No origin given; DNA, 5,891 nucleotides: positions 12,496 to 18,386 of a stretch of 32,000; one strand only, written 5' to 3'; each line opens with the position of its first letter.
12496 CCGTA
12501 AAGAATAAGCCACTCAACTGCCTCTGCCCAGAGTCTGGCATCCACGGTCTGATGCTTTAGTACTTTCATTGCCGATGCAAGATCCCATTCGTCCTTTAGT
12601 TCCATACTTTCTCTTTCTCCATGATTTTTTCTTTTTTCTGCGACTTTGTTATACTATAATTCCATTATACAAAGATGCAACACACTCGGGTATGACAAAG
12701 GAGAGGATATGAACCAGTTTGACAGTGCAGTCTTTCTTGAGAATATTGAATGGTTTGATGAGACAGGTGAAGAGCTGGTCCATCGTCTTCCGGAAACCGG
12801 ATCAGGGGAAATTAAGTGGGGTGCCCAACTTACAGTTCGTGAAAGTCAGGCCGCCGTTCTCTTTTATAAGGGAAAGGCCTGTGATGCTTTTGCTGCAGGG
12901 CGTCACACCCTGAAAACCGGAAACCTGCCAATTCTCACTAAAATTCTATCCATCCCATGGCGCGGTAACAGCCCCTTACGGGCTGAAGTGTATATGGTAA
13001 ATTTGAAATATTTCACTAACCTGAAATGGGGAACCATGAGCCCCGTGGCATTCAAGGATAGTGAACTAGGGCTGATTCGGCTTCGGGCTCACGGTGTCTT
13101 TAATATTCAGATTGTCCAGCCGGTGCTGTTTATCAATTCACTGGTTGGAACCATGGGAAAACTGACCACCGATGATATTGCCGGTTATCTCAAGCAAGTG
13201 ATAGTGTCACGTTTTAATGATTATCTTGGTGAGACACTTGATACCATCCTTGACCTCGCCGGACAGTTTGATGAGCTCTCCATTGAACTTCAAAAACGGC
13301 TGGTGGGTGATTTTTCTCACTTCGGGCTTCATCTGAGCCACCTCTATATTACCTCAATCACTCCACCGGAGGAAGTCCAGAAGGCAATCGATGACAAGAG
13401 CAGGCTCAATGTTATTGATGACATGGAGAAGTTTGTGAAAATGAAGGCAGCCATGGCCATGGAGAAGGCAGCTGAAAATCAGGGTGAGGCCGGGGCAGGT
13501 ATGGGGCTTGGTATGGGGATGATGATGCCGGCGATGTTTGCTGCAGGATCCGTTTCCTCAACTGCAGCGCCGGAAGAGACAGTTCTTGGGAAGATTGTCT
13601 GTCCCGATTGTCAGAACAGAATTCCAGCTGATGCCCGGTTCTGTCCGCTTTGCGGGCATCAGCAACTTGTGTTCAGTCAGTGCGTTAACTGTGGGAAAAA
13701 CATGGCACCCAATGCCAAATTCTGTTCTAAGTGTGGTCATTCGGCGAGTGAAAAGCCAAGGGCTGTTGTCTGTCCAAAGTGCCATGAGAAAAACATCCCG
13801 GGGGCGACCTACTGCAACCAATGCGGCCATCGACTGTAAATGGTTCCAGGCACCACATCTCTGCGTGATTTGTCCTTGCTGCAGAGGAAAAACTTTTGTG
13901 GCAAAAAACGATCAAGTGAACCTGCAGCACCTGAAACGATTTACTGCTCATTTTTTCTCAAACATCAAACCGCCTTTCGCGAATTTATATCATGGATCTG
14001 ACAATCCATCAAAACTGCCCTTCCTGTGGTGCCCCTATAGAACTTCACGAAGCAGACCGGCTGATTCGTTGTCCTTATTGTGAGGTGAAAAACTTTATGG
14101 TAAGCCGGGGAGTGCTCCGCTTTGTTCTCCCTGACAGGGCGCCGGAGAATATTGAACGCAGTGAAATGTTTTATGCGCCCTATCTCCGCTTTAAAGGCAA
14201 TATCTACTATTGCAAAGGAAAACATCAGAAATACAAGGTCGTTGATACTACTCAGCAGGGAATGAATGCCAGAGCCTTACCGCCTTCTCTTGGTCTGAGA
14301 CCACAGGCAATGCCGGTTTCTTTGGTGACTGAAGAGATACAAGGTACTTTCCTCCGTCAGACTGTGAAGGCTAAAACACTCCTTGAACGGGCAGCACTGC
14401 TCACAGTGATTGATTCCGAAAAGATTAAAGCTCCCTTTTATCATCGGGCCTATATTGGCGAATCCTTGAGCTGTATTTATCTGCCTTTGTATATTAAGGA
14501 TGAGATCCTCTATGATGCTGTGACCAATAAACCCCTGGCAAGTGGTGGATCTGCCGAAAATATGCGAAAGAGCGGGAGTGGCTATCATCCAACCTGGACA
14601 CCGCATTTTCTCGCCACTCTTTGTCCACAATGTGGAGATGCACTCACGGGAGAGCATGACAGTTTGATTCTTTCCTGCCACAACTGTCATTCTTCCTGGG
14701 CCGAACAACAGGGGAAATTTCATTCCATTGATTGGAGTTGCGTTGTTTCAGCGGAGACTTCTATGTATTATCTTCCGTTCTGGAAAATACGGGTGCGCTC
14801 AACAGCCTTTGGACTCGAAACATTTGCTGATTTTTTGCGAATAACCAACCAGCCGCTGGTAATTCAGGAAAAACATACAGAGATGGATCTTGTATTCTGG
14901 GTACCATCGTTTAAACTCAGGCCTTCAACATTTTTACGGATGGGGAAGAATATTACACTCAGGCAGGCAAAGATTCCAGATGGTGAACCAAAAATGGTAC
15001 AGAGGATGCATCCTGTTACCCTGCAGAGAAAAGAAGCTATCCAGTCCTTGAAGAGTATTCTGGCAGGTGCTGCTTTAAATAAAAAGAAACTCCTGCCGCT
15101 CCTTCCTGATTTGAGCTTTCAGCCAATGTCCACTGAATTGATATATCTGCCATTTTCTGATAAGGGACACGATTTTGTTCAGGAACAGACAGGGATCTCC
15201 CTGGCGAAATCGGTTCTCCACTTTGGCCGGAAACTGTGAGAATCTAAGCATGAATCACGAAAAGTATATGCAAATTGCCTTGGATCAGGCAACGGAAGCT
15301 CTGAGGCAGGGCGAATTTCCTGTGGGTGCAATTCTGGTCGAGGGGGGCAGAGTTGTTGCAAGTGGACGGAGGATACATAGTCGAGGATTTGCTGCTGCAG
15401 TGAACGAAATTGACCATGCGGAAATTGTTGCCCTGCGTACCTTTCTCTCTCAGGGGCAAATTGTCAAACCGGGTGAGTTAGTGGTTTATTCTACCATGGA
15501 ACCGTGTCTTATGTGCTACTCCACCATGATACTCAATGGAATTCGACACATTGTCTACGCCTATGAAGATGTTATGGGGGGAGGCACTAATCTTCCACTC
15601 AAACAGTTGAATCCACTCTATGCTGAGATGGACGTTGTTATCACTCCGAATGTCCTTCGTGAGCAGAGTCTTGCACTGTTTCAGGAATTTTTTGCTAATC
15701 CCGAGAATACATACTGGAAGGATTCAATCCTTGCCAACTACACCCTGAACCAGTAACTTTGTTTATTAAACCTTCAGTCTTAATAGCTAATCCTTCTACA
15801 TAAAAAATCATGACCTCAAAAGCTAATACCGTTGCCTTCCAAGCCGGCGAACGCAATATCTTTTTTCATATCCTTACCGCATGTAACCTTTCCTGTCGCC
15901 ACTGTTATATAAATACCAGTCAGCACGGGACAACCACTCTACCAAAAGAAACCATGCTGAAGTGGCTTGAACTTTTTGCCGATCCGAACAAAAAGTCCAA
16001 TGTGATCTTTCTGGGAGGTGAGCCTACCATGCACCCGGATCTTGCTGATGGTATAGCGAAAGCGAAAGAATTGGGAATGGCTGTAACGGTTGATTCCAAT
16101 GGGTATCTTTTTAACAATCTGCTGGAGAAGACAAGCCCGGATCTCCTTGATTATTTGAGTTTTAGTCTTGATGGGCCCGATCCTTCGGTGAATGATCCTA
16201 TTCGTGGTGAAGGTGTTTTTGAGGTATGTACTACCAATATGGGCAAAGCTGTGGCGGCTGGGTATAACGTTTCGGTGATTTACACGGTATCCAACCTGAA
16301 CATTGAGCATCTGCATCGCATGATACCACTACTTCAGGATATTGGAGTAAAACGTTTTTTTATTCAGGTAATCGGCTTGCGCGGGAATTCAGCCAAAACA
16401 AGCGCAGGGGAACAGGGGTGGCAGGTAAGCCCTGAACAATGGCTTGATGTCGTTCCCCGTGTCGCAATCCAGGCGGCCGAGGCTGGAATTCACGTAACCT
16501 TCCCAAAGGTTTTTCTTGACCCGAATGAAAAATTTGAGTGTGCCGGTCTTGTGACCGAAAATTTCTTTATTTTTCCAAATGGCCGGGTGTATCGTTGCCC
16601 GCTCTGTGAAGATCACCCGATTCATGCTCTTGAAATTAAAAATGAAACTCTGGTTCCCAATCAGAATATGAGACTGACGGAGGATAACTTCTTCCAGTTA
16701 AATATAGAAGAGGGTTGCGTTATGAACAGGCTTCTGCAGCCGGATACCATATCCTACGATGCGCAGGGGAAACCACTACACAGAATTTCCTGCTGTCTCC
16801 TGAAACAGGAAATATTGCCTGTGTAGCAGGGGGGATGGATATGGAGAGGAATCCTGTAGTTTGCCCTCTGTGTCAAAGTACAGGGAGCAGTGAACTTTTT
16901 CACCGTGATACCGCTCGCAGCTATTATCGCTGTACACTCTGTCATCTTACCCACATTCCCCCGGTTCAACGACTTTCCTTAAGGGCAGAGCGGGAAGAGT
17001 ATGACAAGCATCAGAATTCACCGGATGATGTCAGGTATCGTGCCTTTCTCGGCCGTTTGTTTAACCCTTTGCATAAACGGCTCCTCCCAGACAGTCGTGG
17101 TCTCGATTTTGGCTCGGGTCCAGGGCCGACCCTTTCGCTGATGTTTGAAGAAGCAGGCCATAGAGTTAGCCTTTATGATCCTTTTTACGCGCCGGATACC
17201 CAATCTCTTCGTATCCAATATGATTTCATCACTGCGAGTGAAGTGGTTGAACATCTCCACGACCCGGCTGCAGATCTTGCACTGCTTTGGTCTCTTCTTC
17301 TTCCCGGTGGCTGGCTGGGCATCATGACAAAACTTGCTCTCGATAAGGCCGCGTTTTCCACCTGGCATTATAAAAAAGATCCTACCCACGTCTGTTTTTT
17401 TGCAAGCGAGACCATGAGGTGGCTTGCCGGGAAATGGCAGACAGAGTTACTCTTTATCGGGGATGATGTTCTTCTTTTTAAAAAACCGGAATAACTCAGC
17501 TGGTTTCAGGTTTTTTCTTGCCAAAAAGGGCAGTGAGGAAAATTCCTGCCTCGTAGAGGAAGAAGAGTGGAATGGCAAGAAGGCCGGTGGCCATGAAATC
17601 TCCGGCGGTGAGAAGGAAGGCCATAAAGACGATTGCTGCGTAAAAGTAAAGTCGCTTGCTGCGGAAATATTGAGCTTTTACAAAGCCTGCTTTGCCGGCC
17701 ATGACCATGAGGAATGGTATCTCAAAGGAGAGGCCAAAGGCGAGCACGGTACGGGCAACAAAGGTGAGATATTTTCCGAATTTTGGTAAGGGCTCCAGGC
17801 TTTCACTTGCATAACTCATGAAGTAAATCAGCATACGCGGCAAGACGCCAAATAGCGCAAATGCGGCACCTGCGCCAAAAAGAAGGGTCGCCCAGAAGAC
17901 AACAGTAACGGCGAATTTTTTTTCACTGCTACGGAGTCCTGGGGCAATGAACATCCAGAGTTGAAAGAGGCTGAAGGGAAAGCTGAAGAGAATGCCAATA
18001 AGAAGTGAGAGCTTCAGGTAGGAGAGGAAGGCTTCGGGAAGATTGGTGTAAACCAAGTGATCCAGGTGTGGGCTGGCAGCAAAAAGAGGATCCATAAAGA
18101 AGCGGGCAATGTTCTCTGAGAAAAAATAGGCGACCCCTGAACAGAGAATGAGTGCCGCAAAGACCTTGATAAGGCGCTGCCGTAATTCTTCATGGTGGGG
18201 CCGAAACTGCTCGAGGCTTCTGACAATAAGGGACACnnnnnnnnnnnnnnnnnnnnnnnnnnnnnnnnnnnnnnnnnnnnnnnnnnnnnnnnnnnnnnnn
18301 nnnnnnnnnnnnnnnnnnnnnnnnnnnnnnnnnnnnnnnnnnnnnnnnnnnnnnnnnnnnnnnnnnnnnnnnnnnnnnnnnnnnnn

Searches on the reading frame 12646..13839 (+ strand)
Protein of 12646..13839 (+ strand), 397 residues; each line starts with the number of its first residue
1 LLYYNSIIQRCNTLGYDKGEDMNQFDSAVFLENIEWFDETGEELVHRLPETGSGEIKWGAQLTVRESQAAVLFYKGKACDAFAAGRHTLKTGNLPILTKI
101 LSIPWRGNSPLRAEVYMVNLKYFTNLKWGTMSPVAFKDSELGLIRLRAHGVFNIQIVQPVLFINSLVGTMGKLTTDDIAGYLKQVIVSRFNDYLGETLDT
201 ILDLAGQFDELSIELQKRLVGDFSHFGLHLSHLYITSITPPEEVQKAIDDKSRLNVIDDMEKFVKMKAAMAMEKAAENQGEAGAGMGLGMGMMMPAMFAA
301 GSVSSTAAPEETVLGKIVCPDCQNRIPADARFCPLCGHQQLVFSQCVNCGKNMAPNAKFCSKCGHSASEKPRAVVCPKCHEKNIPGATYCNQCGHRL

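Call 70: search_protein_families(library=pfam, proteins=[window:12646-13839:+], max_evalue=0.00001)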
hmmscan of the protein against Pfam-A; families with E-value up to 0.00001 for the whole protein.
window:12646-13839:+ (397 aa): 8 families
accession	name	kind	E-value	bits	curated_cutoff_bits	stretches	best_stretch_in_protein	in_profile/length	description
PF13421.11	Band_7_1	-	2.5e-61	207.4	24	1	45-255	1-210/211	SPFH domain-Band 7 family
PF13240.11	Zn_Ribbon_1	-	1.2e-18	66.7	25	2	346-365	2-21/23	zinc-ribbon domain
PF12773.13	DZR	-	7.5e-18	64.9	27.3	2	319-364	1-45/45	Double zinc ribbon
PF01145.31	Band_7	-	3.7e-10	40.6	23.6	1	63-260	2-167/176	SPFH domain / Band 7 family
PF17032.10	Zn_ribbon_15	-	7.4e-09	36.7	28.9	0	316-337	52-73/73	zinc-ribbon family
PF13248.11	Zn_ribbon_3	-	1.4e-07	31.2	27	0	345-365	4-24/26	zinc-ribbon domain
PF24463.1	DUF7577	-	2.9e-07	30.4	28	0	373-397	2-26/27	Domain of unknown function (DUF7577)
PF10571.15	UPF0547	-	9.1e-07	29.3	29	1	319-338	3-22/26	Uncharacterised protein family UPF0547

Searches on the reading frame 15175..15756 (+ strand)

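Call 70: search_protein_families(library=pfam, proteins=[window:15175-15756:+], max_evalue=0.00001)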
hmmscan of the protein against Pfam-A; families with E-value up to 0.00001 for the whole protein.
window:15175-15756:+ (193 aa): 2 families
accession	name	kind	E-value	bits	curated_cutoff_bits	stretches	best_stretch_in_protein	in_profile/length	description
PF00383.29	dCMP_cyt_deam_1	-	2.9e-19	69.3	25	1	27-129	3-101/102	Cytidine and deoxycytidylate deaminase zinc-binding region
PF14437.12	MafB19-deam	-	4.7e-17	62.6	27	1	26-145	1-116/142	MafB19-like deaminase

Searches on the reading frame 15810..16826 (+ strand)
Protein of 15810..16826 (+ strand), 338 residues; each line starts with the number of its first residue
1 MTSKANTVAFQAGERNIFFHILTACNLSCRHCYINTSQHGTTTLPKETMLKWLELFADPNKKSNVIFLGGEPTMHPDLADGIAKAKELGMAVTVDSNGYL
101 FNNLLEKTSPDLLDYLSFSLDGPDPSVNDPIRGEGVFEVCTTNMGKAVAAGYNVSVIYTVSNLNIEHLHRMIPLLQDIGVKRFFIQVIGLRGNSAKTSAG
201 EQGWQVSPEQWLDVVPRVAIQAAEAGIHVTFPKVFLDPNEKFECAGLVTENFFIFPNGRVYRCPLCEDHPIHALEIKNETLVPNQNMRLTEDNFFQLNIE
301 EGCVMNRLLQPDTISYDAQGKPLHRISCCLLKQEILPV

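Call 70: search_protein_families(library=pfam, proteins=[window:15810-16826:+], max_evalue=0.00001)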
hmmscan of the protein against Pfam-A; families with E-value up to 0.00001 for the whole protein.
window:15810-16826:+ (338 aa): 2 families
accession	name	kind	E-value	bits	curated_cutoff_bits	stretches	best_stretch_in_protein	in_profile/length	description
PF04055.27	Radical_SAM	-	1.7e-21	77.5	29.5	1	23-172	5-163/166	Radical SAM superfamily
PF13353.11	Fer4_12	-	1.5e-08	35.4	22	1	15-123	7-116/137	4Fe-4S single cluster domain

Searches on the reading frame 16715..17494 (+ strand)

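Call 70: search_protein_families(library=pfam, proteins=[window:16715-17494:+], max_evalue=0.00001)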
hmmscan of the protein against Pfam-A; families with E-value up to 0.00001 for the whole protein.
window:16715-17494:+ (259 aa): 1 family
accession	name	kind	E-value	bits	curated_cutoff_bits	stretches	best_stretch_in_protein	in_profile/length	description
PF13489.12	Methyltransf_23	-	5.4e-21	75.5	27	1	110-239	7-155/164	Methyltransferase domain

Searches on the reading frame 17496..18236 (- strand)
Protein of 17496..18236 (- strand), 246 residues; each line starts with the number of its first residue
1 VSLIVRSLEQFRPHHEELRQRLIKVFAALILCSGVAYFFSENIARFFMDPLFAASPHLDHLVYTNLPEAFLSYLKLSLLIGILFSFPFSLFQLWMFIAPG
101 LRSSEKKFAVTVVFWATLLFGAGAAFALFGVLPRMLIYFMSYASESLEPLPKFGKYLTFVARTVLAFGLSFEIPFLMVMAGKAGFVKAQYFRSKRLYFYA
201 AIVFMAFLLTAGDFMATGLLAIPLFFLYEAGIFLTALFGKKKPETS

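Call 70: search_protein_families(library=pfam, proteins=[window:17496-18236:-], max_evalue=0.00001)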
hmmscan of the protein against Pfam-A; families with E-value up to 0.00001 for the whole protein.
window:17496-18236:- (246 aa): 1 family
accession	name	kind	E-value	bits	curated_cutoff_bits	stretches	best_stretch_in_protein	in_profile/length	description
PF00902.23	TatC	-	2.1e-54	184.9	25.1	1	14-223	2-208/208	Sec-independent protein translocase protein (TatC)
